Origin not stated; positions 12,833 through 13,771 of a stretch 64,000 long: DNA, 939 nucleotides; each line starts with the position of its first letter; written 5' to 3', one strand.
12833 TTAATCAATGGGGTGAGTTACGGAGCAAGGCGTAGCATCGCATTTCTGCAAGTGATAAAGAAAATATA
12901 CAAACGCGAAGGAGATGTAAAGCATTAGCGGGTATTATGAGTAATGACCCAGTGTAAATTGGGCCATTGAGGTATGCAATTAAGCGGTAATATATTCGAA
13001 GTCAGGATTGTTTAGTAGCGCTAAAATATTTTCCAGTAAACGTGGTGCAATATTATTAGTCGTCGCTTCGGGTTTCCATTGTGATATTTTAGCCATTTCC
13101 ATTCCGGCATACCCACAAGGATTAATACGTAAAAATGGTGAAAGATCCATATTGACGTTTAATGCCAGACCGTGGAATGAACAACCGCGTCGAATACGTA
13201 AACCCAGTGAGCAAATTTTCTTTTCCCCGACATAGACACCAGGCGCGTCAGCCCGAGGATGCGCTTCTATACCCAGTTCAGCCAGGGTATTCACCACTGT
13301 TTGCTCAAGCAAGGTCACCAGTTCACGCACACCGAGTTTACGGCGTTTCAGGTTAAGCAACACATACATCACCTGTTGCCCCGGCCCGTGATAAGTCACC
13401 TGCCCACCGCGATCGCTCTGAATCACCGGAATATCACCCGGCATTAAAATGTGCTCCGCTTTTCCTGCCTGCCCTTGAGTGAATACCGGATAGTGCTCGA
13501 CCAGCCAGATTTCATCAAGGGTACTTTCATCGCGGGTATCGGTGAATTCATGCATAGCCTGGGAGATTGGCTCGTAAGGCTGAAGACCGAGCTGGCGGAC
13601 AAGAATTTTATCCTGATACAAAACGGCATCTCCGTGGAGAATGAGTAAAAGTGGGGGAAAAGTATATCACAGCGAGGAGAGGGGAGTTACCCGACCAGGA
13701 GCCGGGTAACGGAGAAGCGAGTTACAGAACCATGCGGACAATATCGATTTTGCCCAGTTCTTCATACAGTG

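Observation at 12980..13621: lipB initiates at TTG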

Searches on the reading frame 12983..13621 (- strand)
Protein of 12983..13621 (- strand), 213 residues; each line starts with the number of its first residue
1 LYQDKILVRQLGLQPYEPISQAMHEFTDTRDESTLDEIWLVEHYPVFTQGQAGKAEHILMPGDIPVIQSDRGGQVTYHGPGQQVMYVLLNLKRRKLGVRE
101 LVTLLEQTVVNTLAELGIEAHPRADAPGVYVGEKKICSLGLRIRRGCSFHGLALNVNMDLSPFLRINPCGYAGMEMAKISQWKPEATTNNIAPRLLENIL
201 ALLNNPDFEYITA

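Call 15: search_solved_structures(query=window:12983-13621:-, show_alignments=3)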
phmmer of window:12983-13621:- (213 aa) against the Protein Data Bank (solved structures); distinct sequences matched with E-value up to 0.001: 3.
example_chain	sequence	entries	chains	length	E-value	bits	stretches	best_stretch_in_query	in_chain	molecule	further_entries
2qht_A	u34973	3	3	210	3.1e-28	102.1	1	6-178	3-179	Lipoyltransferase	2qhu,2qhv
2qhs_A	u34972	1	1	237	3.8e-28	101.8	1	6-178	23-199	Lipoyltransferase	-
1w66_A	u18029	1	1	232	1.1e-27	100.2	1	6-180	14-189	LIPOYLTRANSFERASE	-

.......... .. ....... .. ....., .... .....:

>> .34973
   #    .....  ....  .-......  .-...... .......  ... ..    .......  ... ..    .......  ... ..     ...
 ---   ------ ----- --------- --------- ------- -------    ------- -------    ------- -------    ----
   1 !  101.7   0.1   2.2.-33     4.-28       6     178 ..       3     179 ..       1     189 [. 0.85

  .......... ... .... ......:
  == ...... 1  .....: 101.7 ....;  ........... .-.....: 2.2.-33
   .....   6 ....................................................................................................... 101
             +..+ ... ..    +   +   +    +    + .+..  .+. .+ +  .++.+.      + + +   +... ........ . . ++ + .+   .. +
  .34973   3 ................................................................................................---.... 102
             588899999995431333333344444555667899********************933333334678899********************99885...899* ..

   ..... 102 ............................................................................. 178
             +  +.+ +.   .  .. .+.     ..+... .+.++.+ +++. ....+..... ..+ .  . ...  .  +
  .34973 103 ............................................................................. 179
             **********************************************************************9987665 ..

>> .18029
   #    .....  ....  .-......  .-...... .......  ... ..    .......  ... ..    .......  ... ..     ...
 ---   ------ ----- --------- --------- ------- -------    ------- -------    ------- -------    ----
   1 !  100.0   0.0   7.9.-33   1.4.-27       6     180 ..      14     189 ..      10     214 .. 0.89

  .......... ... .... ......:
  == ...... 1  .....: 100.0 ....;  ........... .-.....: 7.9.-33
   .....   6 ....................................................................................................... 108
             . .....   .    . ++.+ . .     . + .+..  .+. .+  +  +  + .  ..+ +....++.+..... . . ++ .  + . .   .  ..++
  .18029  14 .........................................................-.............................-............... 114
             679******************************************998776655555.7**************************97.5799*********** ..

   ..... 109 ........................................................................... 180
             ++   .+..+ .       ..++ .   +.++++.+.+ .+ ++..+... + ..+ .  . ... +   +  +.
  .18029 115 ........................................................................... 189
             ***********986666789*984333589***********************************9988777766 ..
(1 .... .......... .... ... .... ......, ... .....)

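Call 16: find_related_loci(query=window:12983-13621:-, collection=genome_contigs, flank=2500)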
Query window:12983-13621:- (213 aa) in genome_contigs; peptide patterns used: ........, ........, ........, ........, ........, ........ (x = any residue, [..] = any of these).
600 stretches matched a pattern (row limit reached: there are more); 594 encode a relative of the query (tblastn E <= 1e-3); the best 80 are kept; 80 distinct loci.
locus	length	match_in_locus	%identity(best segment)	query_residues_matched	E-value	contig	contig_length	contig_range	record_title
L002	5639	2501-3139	94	1-213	6e-137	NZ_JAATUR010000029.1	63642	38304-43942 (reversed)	Escherichia coli strain SCPM-O-B-8794 29length=63642, whole genome shotgun sequence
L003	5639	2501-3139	92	1-213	1e-134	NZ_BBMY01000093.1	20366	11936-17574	Escherichia albertii NBRC 107761 = DSM 17582 strain NBRC 107761, whole genome shotgun sequence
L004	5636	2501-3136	89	1-212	3e-130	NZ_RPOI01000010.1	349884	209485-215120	Citrobacter youngae strain CCUG 30791 citrobacter_youngae_CCUG30791T_0000010, whole genome shotgun sequence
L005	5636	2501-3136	89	1-212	5e-130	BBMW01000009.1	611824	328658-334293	Citrobacter werkmanii NBRC 105721 DNA, contig: CIWKM09, whole genome shotgun sequence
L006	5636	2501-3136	89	1-212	6e-130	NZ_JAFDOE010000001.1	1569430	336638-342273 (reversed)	Citrobacter sp. FP75 contig1, whole genome shotgun sequence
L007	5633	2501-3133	90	1-211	4e-130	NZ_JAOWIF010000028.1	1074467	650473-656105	Citrobacter sp. Cu233 218, whole genome shotgun sequence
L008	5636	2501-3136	88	1-212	7e-130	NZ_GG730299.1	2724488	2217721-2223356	Citrobacter youngae ATCC 29220 Scfld0, whole genome shotgun sequence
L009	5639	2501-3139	90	1-213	5e-125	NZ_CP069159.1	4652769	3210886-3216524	Citrobacter sp. R56 chromosome, complete genome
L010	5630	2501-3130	84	4-213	1e-123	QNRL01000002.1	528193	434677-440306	Pseudocitrobacter faecalis strain DSM 27453 Ga0244571_102, whole genome shotgun sequence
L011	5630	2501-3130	83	4-213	2e-122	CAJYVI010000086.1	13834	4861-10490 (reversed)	MAG: uncultured Pseudocitrobacter sp. isolate SP260_1_metabat2_genome_mining.39 genome assembly, contig: k127_79532, who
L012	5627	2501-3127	84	4-212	2e-122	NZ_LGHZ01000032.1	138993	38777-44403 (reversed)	Kluyvera genomosp. 1 strain L2 contig32, whole genome shotgun sequence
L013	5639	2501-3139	84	1-213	2e-121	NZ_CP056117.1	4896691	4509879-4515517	Enterobacter cloacae strain DSM 26481 chromosome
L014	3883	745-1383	83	1-213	7e-122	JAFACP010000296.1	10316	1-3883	MAG: Proteobacteria bacterium isolate OH_SBB_50 k127_86587, whole genome shotgun sequence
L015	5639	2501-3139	83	1-213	5e-121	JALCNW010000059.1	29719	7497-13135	MAG: Enterobacter sp. isolate UW_MP_ENTER5_1 Ga0455787_00549, whole genome shotgun sequence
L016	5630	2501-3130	83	4-213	4e-120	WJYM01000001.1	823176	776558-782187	Enterobacteriaceae bacterium RIT691 1, whole genome shotgun sequence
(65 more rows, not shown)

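Call 50: search_protein_families(library=ncbifam, proteins=[window:12983-13621:-, window:12983-13555:-])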
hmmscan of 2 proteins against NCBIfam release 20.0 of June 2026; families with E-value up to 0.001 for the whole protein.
window:12983-13621:- (213 aa): 6 families
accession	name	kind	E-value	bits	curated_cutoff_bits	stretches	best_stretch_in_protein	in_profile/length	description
NF010922.0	PRK14342.1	equivalog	9.7e-111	368.2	235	1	2-211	2-211/215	lipoyl(octanoyl) transferase LipB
TIGR00214.1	lipB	equivalog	1.1e-83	279.4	83.55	1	26-204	1-187/187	lipoyl(octanoyl) transferase LipB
NF010923.0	PRK14343.1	equivalog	8.1e-79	264.4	298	1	4-205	13-220/237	lipoyl(octanoyl) transferase LipB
NF010921.0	PRK14341.1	equivalog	1.7e-48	165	230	1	13-193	24-213/230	lipoyl(octanoyl) transferase LipB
NF010925.0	PRK14345.1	equivalog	9.9e-37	126.8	155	1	4-203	12-217/236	lipoyl(octanoyl) transferase LipB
NF006206.0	PRK08330.1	equivalog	0.00016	21.1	311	1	81-161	60-140/243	biotin--protein ligase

window:12983-13555:- (191 aa): 6 families
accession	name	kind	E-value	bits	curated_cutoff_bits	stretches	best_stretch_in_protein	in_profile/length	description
NF010922.0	PRK14342.1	equivalog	3.8e-102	340.1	235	1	1-189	23-211/215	lipoyl(octanoyl) transferase LipB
TIGR00214.1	lipB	equivalog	7.6e-84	279.9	83.55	1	4-182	1-187/187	lipoyl(octanoyl) transferase LipB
NF010923.0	PRK14343.1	equivalog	3.5e-73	246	298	1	1-183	32-220/237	lipoyl(octanoyl) transferase LipB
NF010921.0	PRK14341.1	equivalog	1.1e-47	162.4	230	1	5-171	39-213/230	lipoyl(octanoyl) transferase LipB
NF010925.0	PRK14345.1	equivalog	3.2e-34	118.6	155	1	9-181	40-217/236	lipoyl(octanoyl) transferase LipB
NF006206.0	PRK08330.1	equivalog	0.00013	21.4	311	1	59-139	60-140/243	biotin--protein ligase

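Call 51: search_protein_families(library=pfam, proteins=[window:12983-13621:-])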
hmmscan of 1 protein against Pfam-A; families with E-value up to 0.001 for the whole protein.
window:12983-13621:- (213 aa): 1 family
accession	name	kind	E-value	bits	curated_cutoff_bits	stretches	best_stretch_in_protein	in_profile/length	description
PF21948.1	LplA-B_cat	-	3.9e-33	115.5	27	1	26-198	12-198/200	Lipoyl protein ligase A/B catalytic domain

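Call 59: predict_structure(alignment_id=A3)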
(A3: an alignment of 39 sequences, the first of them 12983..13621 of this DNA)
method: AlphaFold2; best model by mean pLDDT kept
length: 213 residues; sequences in the alignment: 39
mean_pLDDT: 86.9   pTM: 0.88
mean pLDDT of the five models: 86.9, 86.5, 84.9, 83.4, 83.3
residues with pLDDT >= 90: 119; 70-90: 62; 50-70: 28; < 50: 4
segments of 3 or more residues with pLDDT < 50: none
pLDDT, mean of each block of 10 residues (from residue 1): 81 94 89 91 90 64 80 79 94 87 95 98 87 91 70 94 72 80 97 97 95 79
secondary structure, 60 per line:
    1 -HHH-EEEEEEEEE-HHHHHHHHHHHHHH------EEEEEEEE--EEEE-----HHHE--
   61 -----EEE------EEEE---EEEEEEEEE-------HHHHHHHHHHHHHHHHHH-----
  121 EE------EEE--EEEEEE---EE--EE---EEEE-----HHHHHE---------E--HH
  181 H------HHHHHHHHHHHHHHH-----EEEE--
elements in order: E6-14 H16-29 E36-43 E46-49 E66-68 E75-78 E82-90 H98-115 E129-131 E134-139 E152-155 H161-165 H188-202 E208-211
